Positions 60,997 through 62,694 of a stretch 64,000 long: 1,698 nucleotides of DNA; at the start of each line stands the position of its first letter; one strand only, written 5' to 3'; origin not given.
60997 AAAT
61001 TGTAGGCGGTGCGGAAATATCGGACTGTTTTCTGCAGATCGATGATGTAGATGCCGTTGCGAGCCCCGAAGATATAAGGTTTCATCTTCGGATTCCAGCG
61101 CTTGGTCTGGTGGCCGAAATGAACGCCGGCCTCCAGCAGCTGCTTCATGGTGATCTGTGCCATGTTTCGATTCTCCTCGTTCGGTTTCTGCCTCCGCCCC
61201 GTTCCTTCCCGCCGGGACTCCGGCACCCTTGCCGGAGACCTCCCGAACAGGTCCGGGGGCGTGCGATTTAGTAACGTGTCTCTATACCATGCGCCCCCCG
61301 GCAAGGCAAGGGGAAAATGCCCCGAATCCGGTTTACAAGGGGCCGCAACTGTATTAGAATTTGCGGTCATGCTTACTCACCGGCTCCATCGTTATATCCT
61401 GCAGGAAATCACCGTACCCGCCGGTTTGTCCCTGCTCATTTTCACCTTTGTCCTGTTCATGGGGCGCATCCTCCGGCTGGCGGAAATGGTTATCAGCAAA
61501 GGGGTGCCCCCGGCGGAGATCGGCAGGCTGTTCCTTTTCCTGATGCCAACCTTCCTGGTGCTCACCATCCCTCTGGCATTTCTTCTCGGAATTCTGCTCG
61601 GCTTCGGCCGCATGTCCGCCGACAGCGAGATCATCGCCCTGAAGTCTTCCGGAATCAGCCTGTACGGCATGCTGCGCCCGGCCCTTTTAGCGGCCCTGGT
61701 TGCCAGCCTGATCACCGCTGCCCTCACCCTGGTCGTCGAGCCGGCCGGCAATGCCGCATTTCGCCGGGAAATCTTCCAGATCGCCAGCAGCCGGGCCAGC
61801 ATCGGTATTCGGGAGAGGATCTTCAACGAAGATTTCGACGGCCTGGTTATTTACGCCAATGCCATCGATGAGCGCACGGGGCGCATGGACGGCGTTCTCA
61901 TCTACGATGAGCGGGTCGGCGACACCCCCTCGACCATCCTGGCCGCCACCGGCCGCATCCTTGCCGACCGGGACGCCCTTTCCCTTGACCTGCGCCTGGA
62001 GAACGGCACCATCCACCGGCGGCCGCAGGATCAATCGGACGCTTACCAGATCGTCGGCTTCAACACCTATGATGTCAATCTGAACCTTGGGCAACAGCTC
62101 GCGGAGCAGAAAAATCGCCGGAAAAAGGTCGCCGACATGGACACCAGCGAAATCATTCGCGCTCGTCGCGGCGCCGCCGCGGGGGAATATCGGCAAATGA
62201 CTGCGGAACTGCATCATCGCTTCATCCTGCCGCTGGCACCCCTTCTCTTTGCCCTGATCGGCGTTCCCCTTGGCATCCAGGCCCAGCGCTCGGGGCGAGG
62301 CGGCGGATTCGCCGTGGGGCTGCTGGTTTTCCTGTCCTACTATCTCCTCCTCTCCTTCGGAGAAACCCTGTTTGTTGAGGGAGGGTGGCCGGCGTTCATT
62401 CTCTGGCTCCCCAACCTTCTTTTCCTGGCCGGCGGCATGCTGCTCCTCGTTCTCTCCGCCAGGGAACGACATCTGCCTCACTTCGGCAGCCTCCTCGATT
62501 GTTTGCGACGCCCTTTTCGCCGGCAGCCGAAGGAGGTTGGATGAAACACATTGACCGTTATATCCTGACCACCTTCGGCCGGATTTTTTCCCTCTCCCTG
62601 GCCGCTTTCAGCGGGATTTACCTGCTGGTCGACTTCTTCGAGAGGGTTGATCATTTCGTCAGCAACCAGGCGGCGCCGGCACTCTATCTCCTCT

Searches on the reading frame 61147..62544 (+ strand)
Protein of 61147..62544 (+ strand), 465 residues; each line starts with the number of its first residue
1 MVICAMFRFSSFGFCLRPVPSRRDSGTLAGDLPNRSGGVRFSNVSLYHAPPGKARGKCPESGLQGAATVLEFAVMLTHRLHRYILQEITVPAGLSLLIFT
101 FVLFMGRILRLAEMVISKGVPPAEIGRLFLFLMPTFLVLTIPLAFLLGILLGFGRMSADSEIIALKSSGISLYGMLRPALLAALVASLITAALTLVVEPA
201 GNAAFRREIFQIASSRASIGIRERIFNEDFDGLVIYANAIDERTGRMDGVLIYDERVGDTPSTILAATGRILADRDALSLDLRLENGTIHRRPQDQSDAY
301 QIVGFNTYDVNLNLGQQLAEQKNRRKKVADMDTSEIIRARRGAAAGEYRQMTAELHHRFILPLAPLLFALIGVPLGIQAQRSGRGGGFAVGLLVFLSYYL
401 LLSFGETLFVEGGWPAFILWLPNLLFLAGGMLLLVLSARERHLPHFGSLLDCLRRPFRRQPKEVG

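Call 44: search_protein_families(library=pfam, proteins=[window:61147-62544:+], max_evalue=0.00001)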
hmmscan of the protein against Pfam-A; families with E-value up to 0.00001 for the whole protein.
window:61147-62544:+ (465 aa): 1 family
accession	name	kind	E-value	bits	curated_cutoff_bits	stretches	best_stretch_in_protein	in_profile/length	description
PF03739.19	LptF_LptG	-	1.7e-89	300.8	27.9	1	82-434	1-351/353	Lipopolysaccharide export system permease LptF/LptG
